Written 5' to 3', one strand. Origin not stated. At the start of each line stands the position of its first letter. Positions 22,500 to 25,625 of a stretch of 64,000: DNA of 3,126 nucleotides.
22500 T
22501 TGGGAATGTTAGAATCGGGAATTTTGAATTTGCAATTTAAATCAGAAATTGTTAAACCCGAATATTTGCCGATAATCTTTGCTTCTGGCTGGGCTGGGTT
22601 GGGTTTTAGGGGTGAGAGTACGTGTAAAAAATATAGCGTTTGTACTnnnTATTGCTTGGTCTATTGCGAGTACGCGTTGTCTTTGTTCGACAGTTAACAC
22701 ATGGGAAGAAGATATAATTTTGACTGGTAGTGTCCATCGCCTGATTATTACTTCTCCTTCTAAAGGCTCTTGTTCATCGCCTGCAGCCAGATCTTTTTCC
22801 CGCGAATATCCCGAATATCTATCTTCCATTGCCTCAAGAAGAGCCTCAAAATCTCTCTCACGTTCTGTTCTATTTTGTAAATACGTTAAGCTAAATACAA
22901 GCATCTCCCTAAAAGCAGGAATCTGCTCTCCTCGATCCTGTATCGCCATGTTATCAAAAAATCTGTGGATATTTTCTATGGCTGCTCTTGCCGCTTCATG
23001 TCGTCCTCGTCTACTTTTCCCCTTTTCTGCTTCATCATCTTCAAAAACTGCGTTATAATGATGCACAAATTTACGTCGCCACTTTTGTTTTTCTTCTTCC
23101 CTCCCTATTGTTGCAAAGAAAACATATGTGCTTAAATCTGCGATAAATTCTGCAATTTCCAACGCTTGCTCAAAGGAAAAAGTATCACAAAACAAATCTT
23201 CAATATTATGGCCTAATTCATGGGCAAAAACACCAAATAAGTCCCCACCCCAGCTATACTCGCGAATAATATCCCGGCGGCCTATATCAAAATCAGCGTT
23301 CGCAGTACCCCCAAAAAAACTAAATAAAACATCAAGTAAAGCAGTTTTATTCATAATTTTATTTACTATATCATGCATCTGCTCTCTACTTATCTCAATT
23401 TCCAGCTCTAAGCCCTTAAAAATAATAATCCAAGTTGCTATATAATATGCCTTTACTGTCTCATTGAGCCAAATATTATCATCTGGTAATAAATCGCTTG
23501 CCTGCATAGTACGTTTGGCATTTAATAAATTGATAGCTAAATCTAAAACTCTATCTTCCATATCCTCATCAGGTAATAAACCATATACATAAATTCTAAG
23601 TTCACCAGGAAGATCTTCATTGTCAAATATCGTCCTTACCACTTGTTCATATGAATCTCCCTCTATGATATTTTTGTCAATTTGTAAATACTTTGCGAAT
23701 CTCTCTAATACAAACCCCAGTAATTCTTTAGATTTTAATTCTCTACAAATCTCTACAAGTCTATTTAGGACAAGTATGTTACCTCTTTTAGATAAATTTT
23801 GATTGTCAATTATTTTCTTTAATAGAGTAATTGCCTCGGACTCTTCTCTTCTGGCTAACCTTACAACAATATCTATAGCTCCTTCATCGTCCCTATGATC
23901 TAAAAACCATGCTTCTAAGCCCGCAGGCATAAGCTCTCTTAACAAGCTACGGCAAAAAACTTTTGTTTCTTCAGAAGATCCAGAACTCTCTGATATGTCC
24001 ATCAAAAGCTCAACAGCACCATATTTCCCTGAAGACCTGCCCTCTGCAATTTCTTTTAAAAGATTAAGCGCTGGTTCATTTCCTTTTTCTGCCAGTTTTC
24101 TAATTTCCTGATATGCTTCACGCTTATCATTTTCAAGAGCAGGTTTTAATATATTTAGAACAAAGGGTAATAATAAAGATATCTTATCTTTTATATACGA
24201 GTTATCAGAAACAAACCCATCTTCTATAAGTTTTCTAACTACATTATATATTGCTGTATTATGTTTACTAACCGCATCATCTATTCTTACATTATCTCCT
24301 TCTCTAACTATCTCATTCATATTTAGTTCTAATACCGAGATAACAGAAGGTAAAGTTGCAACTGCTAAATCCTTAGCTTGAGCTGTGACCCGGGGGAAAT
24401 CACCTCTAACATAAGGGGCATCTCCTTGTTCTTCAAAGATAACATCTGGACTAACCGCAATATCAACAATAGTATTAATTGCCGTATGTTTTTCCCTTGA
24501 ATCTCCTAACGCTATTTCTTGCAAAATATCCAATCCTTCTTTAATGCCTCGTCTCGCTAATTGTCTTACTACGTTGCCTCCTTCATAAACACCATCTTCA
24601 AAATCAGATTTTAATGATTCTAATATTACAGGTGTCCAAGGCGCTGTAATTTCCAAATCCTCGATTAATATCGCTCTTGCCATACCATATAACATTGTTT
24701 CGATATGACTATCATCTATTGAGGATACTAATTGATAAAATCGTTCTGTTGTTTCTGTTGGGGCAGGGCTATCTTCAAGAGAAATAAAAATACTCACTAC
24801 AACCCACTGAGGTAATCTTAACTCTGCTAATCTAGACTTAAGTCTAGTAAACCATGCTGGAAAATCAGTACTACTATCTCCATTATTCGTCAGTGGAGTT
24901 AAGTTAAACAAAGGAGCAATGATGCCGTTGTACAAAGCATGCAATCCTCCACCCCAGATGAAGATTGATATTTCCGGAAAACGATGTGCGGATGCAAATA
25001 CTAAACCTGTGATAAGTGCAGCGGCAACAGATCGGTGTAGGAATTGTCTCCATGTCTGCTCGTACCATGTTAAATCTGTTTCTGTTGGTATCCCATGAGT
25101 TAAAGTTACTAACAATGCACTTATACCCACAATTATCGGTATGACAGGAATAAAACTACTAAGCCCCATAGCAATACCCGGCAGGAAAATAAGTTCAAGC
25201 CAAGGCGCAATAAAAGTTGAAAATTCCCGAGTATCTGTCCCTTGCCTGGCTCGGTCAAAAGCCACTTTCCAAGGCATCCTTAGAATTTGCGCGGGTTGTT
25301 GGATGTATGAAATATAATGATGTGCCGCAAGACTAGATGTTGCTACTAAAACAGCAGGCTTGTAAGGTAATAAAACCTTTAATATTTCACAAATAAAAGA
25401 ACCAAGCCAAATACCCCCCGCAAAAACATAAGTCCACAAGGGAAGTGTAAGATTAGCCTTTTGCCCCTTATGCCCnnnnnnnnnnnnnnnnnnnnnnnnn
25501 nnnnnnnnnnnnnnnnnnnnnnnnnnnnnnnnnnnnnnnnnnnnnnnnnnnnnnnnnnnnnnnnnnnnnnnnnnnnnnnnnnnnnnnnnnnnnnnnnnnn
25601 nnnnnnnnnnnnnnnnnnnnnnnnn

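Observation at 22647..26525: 1,292-aa protein combining a signal peptide, a polytopic TM block with CPBP-like motifs, HEAT-like repeats and a C-terminal HExxH motif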

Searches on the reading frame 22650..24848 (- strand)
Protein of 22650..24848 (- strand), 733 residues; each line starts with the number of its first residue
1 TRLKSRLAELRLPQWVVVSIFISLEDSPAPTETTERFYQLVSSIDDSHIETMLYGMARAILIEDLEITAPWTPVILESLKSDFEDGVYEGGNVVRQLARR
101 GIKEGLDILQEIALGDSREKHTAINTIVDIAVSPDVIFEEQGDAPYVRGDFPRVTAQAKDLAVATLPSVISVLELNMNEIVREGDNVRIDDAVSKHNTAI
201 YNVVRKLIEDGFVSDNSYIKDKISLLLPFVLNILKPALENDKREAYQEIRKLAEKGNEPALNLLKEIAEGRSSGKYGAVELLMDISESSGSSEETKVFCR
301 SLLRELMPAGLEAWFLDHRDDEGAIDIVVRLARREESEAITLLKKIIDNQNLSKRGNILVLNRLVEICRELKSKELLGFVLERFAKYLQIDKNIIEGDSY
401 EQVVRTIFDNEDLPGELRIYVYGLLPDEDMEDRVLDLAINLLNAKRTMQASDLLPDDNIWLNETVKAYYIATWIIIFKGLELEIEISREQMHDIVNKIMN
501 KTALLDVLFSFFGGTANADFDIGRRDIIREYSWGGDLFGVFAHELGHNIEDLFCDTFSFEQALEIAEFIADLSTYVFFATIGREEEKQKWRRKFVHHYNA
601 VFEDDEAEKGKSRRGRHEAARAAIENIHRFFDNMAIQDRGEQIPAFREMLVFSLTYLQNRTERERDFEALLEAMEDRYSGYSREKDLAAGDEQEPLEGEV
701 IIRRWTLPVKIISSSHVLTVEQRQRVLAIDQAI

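Call 33: find_homologous_proteins(query=A1, max_evalue=0.001)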
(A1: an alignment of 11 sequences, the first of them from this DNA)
Query A1 (11 sequences) (733 aa, profile of the alignment): 1 proteins with E <= 0.001 among 8000 candidates.
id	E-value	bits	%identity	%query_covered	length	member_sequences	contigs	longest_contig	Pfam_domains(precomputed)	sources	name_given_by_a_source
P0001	3.5e-145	502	100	100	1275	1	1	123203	-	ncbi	ncbi:MAG: hypothetical protein ABH952_03000 [Candidatus Omnitrophota bacterium]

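Call 44: predict_structure(alignment_id=A1)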
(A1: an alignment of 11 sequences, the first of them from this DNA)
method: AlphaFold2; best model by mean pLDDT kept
length: 733 residues; sequences in the alignment: 11
mean_pLDDT: 72.1   pTM: 0.66
mean pLDDT of the five models: 72.1, 71.9, 70.4, 70.1, 65.0
residues with pLDDT >= 90: 184; 70-90: 290; 50-70: 104; < 50: 155
segments of 3 or more residues with pLDDT < 50: 1-42, 46-48, 64-66, 136-151, 184-196, 604-614, 638-643, 680-733
pLDDT, mean of each block of 10 residues (from residue 1): 45 45 43 45 48 53 51 71 77 79 81 79 79 53 38 66 75 71 49 51 69 58 74 84 85 87 93 89 90 91 90 86 86 85 90 89 93 93 94 85 94 95 84 88 94 90 97 90 77 92 82 74 89 90 90 61 79 89 82 70 44 55 73 54 66 81 69 69 32 25 26 28 37 41
secondary structure, 60 per line:
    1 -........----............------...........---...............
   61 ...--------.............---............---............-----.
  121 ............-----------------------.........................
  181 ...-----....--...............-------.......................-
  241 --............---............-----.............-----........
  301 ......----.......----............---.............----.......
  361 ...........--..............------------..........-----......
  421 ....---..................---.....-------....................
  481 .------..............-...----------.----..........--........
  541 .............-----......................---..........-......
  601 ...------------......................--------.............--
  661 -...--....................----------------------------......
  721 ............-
elements in order (helices of 4 or more, strands of 3 or more residues): H2-9 H14-25 H32-42 H46-63 H72-84 H88-99 H103-114 H120-132 H156-183 H189-192 H195-209 H217-239 H243-254 H258-269 H275-287 H293-306 H311-317 H322-333 H337-349 H354-371 H374-387 H400-409 H415-424 H428-445 H450-453 H461-481 H488-501 E503-505 E521-523 H524-530 H534-553 H559-580 H584-593 H595-603 H616-637 H646-658 H667-686 H715-732

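Call 47: fold_search(model_id=the predicted structure, library=pdb)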
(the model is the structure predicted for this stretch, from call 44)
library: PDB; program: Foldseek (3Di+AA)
matches with E <= 10: 695; with E <= 0.001: 0
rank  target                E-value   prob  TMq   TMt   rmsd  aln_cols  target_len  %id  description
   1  8y0g                  1.5e-03  0.99  0.17  0.21  19.7       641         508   10  Human beta-catenin crystal structure (released 2024-03-13)
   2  6xr1                  3.9e-03  0.91  0.15  0.17  22.5       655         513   13  Computationally designed right-handed alpha/alpha single-chain toroid with 9 repeats (released 2021-07-14)
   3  7zbz_D                4.7e-03  0.96  0.17  0.13  22.7       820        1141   10  CAND1 delhairpin-SCF-SKP2 CAND1 partly engaged SCF partly rocked (released 2023-04-19)
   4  4haw_C                4.9e-03  0.93  0.16  0.13  21.2       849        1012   11  Crystal structure of CRM1 inhibitor Leptomycin B in complex with CRM1(K548A)-Ran-RanBP1 (released 2013-01-09)
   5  7nfe_A                4.9e-03  0.89  0.16  0.06  22.7       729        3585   13  Cryo-EM structure of NHEJ super-complex (monomer) (released 2021-08-18)
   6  8z0u                  5.3e-03  0.97  0.16  0.21  20.0       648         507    9  Human beta-catenin crystal structure (released 2024-05-22)
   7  2qmr_D                5.5e-03  0.93  0.18  0.16  25.6       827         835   11  Karyopherin beta2/transportin (released 2007-10-30)
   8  3s4w_A                6.2e-03  0.94  0.20  0.15  22.0       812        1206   10  Structure of the FANCI-FANCD2 complex (released 2011-07-27)
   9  8rc4_g                6.7e-03  0.97  0.19  0.17  25.3       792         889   12  Structure of Integrator-PP2A complex (released 2024-02-07)
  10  5yu7                  6.9e-03  0.85  0.15  0.12  20.6       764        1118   12  CRYSTAL STRUCTURE OF EXPORTIN-5 (released 2018-08-29)
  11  3w3v                  8.1e-03  0.99  0.25  0.20  25.5       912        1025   10  Crystal structure of Kap121p mutant D353K/E396K/D438K (released 2013-04-10)
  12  6q82_A                8.1e-03  0.94  0.20  0.16  21.4       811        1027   11  Crystal structure of the biportin Pdr6 in complex with RanGTP (released 2019-05-01)
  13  4hau_C                8.4e-03  0.85  0.15  0.13  20.7       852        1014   10  Crystal structure of CRM1 inhibitor Ratjadone A in complex with CRM1-Ran-RanBP1 (released 2013-01-09)
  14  7q2y_D                8.7e-03  0.92  0.19  0.16  22.1       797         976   12  Cryo-EM structure of clamped S.cerevisiae condensin-DNA complex (form II) (released 2022-03-23)
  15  5h2v_A                9.1e-03  0.99  0.28  0.22  25.2       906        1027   11  Crystal structure of the karyopherin Kap121p bound to the SUMO protease Ulp1p (released 2016-12-14)
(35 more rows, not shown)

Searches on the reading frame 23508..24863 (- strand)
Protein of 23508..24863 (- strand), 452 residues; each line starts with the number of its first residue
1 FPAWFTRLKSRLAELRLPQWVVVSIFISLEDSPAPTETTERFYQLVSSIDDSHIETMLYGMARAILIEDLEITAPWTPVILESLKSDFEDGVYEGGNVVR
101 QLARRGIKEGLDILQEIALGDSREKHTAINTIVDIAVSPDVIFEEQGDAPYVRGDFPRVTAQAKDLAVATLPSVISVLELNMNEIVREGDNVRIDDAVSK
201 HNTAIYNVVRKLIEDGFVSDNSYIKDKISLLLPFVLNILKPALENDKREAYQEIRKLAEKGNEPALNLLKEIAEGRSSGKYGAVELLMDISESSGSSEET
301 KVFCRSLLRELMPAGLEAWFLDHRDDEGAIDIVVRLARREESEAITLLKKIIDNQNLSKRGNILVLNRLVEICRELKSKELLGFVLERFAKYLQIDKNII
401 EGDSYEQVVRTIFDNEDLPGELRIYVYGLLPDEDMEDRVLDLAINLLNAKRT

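Call 23: search_protein_families(library=pfam, proteins=[window:23508-24863:-], max_evalue=10)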
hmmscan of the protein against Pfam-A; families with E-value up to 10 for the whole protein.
seq(452 aa): 3 families
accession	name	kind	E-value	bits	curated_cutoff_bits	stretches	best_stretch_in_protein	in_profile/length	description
PF21826.1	DUF6887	-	0.041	14.6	24.2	1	316-346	12-42/62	Family of unknown function (DUF6887)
PF22194.2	F-93_WHD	-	0.047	14.2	28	1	195-220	22-47/62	F-93, winged-helix domain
PF01978.25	TrmB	-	0.17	12.2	25.6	1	197-220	31-54/68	Sugar-specific transcriptional regulator TrmB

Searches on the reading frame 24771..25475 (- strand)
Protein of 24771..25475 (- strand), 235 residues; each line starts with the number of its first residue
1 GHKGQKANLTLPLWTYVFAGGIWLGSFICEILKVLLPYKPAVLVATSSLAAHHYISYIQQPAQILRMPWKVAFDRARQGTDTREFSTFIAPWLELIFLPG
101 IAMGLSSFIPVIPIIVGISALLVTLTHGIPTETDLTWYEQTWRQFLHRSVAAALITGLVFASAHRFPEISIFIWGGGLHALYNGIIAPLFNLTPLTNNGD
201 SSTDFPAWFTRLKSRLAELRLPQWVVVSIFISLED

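Call 23: search_protein_families(library=pfam, proteins=[window:24771-25475:-], max_evalue=10)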
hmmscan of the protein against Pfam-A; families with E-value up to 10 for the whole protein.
seq(235 aa): 0 families

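Call 98: find_related_loci(query=A8, collection=metagenome_contigs, flank=6000)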
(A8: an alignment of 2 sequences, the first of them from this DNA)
Query A8 (194 aa) in metagenome_contigs; peptide patterns used: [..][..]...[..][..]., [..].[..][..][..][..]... (x = any residue, [..] = any of these).
131 stretches matched a pattern; 1 encode a relative of the query (tblastn E <= 1e-3); 1 distinct loci.
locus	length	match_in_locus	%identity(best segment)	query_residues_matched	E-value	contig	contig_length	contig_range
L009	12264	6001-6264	41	77-165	4e-12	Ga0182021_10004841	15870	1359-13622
